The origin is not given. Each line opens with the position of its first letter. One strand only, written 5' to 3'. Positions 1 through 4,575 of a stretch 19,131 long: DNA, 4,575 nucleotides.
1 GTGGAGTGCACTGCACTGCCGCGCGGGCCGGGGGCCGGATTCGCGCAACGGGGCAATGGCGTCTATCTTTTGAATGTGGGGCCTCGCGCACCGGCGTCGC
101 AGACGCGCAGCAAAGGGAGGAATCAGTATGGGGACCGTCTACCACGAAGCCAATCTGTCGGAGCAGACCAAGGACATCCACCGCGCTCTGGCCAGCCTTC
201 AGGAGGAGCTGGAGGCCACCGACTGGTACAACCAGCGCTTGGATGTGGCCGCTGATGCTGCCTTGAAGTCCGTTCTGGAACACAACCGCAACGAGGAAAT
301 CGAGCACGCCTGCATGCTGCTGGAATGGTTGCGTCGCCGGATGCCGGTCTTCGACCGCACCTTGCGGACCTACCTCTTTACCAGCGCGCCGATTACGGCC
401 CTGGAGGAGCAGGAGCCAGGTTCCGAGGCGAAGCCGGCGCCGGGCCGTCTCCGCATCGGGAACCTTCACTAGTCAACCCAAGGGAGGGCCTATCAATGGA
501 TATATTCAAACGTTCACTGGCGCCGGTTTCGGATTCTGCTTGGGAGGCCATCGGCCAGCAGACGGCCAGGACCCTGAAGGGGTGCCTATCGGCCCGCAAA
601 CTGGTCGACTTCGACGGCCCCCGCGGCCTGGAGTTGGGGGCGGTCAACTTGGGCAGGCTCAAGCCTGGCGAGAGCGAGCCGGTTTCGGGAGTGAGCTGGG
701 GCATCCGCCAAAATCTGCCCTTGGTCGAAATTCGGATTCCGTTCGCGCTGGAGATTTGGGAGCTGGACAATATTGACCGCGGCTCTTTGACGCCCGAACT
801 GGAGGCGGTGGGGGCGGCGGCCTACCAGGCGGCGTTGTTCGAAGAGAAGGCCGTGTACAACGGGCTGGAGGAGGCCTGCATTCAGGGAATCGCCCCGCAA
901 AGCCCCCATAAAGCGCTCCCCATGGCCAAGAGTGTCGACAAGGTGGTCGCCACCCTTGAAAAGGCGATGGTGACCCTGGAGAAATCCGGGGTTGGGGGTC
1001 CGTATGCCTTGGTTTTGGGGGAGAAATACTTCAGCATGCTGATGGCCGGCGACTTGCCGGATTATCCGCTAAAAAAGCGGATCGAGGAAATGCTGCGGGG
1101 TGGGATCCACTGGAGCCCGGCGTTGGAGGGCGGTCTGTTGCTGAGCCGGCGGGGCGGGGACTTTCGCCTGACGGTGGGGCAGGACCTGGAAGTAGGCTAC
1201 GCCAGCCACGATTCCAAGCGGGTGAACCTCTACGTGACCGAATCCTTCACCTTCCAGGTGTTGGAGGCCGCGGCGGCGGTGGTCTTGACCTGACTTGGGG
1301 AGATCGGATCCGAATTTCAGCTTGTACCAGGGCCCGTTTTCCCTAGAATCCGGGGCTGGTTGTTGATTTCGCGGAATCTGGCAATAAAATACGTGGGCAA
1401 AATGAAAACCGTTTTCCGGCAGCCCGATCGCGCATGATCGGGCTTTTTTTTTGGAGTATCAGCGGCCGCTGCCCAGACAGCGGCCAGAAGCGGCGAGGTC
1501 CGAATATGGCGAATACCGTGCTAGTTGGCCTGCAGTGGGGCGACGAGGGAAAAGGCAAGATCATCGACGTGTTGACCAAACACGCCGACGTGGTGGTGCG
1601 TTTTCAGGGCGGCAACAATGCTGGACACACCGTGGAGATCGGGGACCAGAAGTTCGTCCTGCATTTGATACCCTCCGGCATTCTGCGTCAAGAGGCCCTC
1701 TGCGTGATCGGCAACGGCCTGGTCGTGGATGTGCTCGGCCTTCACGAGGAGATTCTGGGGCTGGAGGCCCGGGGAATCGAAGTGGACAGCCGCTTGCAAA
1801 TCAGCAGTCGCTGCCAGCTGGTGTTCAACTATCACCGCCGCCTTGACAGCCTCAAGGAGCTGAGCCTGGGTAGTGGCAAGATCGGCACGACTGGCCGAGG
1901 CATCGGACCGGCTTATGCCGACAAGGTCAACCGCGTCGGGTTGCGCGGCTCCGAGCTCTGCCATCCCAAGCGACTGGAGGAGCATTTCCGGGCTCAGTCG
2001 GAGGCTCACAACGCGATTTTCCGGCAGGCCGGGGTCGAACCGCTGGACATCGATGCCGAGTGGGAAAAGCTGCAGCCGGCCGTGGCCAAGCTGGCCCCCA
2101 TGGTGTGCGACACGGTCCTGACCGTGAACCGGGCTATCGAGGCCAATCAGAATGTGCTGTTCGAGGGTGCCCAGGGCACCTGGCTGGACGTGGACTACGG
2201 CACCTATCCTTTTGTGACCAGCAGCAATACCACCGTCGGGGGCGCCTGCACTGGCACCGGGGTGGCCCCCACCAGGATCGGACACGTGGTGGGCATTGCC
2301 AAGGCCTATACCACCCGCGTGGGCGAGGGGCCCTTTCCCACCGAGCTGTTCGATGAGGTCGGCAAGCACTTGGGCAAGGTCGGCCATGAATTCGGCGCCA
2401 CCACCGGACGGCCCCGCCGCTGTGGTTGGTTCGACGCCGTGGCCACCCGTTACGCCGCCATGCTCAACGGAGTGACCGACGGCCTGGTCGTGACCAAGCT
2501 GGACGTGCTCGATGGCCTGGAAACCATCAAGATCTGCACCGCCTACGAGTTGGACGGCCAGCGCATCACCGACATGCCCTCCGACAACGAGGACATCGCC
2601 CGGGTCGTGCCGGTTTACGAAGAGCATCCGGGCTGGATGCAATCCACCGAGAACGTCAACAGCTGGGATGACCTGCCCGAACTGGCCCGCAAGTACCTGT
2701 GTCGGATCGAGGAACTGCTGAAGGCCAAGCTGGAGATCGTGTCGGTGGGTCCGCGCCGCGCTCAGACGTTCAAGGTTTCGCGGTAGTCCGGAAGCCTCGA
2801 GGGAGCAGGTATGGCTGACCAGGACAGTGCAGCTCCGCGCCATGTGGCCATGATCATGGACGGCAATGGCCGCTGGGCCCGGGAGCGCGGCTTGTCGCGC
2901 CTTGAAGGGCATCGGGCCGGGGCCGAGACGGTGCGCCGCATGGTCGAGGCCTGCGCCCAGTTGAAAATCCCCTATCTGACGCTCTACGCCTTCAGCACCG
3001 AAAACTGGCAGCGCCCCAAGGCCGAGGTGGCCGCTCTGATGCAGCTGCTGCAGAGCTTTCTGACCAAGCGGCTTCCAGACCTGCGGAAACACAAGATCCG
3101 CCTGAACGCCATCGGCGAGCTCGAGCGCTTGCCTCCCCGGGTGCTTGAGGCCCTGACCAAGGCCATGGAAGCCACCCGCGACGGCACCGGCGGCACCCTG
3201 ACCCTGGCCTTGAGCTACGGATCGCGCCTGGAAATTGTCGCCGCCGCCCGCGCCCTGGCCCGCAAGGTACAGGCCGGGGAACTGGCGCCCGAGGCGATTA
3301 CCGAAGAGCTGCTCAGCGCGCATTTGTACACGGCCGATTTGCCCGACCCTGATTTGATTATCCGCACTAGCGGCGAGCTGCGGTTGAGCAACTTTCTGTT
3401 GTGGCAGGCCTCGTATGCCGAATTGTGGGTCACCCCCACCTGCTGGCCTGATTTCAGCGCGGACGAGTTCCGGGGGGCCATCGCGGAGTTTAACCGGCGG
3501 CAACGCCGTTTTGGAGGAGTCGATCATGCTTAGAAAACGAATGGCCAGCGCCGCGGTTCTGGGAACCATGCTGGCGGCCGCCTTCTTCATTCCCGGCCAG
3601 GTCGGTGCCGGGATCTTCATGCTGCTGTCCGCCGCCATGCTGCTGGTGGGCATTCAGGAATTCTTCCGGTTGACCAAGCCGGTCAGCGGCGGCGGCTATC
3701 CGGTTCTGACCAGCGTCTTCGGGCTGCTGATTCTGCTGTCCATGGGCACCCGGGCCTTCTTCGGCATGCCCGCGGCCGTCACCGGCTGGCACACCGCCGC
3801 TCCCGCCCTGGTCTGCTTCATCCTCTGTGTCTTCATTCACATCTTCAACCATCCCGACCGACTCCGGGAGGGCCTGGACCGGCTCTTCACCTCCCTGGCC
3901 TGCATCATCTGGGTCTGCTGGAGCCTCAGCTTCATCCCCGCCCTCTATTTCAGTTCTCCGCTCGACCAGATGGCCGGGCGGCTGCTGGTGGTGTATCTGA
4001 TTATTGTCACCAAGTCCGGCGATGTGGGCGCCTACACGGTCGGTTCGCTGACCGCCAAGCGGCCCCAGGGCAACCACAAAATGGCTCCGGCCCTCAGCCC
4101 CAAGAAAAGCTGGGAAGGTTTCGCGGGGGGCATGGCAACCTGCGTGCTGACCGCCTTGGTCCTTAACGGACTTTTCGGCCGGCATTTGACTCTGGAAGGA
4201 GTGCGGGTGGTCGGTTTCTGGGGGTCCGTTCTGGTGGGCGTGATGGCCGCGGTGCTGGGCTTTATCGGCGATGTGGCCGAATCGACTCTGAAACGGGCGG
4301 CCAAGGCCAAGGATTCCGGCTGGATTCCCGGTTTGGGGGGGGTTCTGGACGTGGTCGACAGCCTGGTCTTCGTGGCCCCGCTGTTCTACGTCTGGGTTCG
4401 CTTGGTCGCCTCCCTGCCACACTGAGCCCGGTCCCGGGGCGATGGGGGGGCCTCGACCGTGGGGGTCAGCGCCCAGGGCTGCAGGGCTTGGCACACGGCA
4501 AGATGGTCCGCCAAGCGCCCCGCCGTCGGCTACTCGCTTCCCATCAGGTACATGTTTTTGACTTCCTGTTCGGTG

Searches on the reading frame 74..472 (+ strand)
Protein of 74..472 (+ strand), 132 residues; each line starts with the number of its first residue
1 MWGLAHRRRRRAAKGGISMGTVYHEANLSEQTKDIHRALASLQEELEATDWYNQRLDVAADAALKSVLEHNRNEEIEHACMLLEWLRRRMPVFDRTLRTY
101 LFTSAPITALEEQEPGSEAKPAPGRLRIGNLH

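Call 18: search_protein_families(library=pfam, proteins=[window:74-472:+], max_evalue=0.001)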
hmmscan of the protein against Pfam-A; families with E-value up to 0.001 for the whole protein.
window:74-472:+ (132 aa): 1 family
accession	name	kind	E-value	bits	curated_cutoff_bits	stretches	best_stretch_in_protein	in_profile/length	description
PF22277.2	EncFtn-like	-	8.8e-39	131.6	27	1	24-103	5-84/85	EncFtn-like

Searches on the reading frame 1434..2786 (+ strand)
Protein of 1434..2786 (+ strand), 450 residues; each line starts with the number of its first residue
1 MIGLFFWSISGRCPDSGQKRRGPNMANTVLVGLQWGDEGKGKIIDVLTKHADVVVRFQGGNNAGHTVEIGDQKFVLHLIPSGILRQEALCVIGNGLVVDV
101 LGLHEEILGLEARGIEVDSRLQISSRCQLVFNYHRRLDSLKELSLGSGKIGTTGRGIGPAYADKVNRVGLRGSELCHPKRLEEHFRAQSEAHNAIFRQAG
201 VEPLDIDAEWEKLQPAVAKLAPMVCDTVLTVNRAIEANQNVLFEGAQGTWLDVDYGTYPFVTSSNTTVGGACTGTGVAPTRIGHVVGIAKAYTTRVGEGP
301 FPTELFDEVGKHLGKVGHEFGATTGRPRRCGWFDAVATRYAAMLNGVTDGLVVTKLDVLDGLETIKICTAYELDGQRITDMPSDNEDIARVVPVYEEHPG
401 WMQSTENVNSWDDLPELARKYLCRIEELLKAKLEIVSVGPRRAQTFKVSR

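Call 17: search_protein_families(library=pfam, proteins=[window:1434-2786:+], max_evalue=0.001)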
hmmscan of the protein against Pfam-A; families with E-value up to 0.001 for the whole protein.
window:1434-2786:+ (450 aa): 1 family
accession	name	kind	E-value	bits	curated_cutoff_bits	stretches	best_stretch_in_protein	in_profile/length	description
PF00709.27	Adenylsucc_synt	-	2.7e-181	603.3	27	1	29-445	1-415/416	Adenylosuccinate synthetase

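Call 35: find_related_loci(query=window:1434-2786:+, collection=genome_contigs, flank=10000)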
Query window:1434-2786:+ (450 aa) in genome_contigs; peptide patterns used: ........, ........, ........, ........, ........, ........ (x = any residue, [..] = any of these).
600 stretches matched a pattern (row limit reached: there are more); 595 encode a relative of the query (tblastn E <= 1e-3); the best 80 are kept; 80 distinct loci.
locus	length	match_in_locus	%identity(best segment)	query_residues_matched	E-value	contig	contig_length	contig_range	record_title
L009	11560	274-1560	61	19-448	2e-174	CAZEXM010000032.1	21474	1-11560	MAG TPA_asm: uncultured Victivallaceae bacterium isolate binchicken_co132_157 genome assembly, contig: NODE_824_length_2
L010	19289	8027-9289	57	25-448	8e-159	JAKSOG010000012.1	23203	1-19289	MAG: Victivallaceae bacterium isolate Horse_feces171 MAG171_12, whole genome shotgun sequence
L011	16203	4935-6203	56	25-448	4e-152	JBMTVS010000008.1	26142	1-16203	MAG: Kiritimatiellia bacterium isolate LKB_V8_S20_100percent_par_LKB_V8_S20_metabat.121 NODE_966_length_26142_cov_5.5844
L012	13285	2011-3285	56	24-449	5e-151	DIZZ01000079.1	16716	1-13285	MAG TPA_asm: Verrucomicrobia bacterium UBA6015 UBA6015_contig_7351, whole genome shotgun sequence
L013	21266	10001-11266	55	24-446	3e-150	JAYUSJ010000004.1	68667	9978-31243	MAG: Verrucomicrobiaceae bacterium isolate GL117_UP_concoct_203 GL117_UP_concoct_203_3, whole genome shotgun sequence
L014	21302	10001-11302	54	15-449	2e-149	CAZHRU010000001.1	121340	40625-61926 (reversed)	MAG TPA_asm: uncultured Verrucomicrobiota bacterium isolate SRP272421_co4_615 genome assembly, contig: NODE_136_length_1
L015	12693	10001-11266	56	25-448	5e-149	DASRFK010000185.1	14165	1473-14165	MAG TPA_asm: Verrucomicrobiia bacterium isolate SMAG_U10030 k141_78336, whole genome shotgun sequence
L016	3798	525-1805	56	21-447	5e-151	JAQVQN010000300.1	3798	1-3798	MAG: Kiritimatiellae bacterium isolate STF1_228 NODE_106990_length_3798_cov_3.597385_Sandtown_F1, whole genome shotgun s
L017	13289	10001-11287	54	21-449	2e-145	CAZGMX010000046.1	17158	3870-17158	MAG TPA_asm: uncultured Actinomycetota bacterium isolate binchicken_co232_128 genome assembly, contig: NODE_6516_length_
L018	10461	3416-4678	54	25-446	1e-145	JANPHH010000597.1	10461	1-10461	MAG: Chthoniobacter sp. isolate VAR_69_metabat_164 VAR_69_k141_1429257, whole genome shotgun sequence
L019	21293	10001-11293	53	20-449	2e-144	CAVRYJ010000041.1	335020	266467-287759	MAG: uncultured Clostridiaceae bacterium isolate MFD04780.bin.1.109 genome assembly, contig: contig_9799, whole genome s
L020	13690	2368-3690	52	6-448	3e-144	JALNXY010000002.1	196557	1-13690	MAG: Verrucomicrobia bacterium isolate SO_2017_CLC bin 54 scaffold_15_c1_PH3_2017, whole genome shotgun sequence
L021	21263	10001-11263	52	24-446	5e-144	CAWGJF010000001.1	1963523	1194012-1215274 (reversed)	MAG: uncultured Ignavibacteriales bacterium isolate MFD05684.bin.1.68 genome assembly, contig: contig_37389, whole genom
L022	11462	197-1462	55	27-448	1e-143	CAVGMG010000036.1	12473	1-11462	Alistipes onderdonkii isolate H07668-L1_cleanbin_000053 genome assembly, contig: Spades_H07668-L1_contig_2486, whole gen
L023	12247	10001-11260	54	27-446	2e-143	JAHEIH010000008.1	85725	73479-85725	MAG: Cellvibrionales bacterium isolate Ww495 NODE_267_length_85725_cov_25.628207, whole genome shotgun sequence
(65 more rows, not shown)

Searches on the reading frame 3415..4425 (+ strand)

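Call 8: search_protein_families(library=pfam, proteins=[window:3415-4425:+], max_evalue=0.01)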
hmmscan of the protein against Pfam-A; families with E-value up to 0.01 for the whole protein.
window:3415-4425:+ (336 aa): 1 family
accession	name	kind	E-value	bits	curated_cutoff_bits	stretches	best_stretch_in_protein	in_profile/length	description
PF01148.25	CTP_transf_1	-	3.6e-45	155.3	24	1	41-330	2-263/264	Cytidylyltransferase family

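Call 9: search_protein_families(library=ncbifam, proteins=[window:3415-4425:+], max_evalue=0.01)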
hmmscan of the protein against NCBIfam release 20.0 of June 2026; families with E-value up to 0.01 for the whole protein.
window:3415-4425:+ (336 aa): 2 families
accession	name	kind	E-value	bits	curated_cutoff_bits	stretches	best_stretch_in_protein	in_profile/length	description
NF008635.0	PRK11624.1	equivalog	2.1e-23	83.1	385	1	38-331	1-281/285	phosphatidate cytidylyltransferase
NF003114.0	PRK04032.1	equivalog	2.9e-05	24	148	1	230-326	49-138/172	CDP-2,3-bis-(O-geranylgeranyl)-sn-glycerol synthase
